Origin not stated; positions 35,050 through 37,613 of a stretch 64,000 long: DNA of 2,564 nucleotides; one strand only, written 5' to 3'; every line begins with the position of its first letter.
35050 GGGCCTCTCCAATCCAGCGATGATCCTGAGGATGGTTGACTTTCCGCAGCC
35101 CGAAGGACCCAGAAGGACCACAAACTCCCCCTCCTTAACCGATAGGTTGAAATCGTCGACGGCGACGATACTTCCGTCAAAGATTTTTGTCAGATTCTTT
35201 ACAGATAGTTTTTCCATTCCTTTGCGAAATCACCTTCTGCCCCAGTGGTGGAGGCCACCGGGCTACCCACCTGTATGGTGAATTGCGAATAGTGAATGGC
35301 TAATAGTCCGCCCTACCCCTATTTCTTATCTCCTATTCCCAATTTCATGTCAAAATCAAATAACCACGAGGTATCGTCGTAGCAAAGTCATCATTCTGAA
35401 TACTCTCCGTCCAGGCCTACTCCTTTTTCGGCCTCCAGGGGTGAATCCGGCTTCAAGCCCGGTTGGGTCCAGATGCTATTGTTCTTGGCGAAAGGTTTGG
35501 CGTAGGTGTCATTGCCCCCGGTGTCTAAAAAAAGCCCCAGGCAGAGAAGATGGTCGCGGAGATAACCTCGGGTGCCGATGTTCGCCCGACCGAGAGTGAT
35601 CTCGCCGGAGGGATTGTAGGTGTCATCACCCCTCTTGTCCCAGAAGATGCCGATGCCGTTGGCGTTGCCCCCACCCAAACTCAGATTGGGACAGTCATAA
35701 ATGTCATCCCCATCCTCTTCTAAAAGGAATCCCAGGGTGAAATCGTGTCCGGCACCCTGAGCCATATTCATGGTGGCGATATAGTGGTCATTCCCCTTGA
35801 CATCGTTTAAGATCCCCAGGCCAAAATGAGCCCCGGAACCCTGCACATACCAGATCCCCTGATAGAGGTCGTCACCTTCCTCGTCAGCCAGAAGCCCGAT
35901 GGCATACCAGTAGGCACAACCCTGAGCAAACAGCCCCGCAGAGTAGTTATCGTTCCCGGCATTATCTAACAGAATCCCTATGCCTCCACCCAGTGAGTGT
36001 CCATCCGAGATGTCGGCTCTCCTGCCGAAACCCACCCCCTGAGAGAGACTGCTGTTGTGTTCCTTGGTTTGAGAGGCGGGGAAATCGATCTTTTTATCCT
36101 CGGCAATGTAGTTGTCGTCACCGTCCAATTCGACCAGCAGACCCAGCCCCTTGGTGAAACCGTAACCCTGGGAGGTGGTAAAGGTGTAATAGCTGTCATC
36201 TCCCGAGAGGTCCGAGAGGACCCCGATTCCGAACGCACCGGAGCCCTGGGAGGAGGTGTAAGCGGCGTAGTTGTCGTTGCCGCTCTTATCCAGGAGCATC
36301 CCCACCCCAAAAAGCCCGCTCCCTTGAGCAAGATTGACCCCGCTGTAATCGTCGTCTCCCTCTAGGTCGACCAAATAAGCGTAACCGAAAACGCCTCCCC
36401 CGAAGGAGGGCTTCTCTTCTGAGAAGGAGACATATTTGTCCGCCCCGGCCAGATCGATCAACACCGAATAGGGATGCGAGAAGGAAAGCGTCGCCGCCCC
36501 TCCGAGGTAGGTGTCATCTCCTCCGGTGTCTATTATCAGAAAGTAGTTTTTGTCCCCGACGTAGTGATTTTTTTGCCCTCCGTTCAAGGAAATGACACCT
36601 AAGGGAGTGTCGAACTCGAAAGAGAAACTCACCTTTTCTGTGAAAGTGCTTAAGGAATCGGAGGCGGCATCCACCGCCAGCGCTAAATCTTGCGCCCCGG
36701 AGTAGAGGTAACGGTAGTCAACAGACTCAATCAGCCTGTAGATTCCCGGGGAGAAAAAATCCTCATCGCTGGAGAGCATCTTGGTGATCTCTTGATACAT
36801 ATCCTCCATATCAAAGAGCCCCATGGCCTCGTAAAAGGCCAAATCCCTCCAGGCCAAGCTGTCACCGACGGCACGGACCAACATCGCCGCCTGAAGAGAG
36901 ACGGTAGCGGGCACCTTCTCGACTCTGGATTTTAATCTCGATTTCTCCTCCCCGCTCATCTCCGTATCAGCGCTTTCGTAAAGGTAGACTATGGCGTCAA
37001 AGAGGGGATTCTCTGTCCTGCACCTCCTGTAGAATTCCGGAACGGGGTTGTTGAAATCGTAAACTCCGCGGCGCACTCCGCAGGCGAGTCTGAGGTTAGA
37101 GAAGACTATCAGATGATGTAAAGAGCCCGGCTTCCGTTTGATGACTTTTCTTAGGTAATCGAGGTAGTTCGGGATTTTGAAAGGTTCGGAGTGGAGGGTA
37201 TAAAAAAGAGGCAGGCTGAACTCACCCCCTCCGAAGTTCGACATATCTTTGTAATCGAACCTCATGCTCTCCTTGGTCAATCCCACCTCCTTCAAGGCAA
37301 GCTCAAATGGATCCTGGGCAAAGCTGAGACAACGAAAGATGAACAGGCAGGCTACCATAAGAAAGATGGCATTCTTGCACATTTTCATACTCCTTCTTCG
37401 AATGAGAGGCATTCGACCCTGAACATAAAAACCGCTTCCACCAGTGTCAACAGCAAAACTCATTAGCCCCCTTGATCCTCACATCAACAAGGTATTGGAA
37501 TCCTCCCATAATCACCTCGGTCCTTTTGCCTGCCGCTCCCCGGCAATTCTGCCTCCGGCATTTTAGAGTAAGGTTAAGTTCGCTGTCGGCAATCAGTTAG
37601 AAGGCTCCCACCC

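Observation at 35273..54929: Dispersed GGTAG-rich element with strict 7-nt periodicity, placed in one orientation within 0-60 nt upstream of four start codons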

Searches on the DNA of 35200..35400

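Call 80: search_rna_families(source=window, start=35200, end=35400, threshold=evalue, max_evalue=1)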
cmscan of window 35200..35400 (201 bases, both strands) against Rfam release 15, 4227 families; matches with E-value up to 1: 1.
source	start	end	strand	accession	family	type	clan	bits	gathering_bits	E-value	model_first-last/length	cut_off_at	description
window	35212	35301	-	RF00835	mir-58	Gene; miRNA;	-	18.3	76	0.27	1-77/77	no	mir-58 microRNA precursor family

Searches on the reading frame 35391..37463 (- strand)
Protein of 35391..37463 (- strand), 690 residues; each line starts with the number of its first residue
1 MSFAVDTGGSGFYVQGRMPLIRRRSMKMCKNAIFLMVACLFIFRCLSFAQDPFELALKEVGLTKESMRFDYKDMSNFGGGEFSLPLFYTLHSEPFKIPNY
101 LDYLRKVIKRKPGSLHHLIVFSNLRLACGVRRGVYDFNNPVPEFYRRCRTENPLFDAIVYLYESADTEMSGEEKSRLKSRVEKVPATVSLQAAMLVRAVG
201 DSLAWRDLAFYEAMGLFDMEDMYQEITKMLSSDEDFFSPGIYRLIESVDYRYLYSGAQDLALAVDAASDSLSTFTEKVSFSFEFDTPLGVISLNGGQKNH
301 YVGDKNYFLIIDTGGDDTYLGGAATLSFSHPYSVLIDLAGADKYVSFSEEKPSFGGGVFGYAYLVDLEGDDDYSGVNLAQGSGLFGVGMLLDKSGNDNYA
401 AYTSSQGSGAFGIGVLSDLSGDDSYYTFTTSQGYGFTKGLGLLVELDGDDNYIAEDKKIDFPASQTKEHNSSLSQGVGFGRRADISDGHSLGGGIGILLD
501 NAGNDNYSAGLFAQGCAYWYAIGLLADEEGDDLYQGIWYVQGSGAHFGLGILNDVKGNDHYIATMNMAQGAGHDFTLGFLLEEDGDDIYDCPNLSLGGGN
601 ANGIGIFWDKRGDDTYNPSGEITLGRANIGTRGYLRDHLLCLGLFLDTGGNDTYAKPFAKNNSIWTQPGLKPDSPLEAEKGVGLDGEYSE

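Call 16: search_protein_families(library=pfam, proteins=[window:35391-37463:-])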
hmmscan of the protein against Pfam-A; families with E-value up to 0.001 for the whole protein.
window:35391-37463:- (690 aa): 0 families
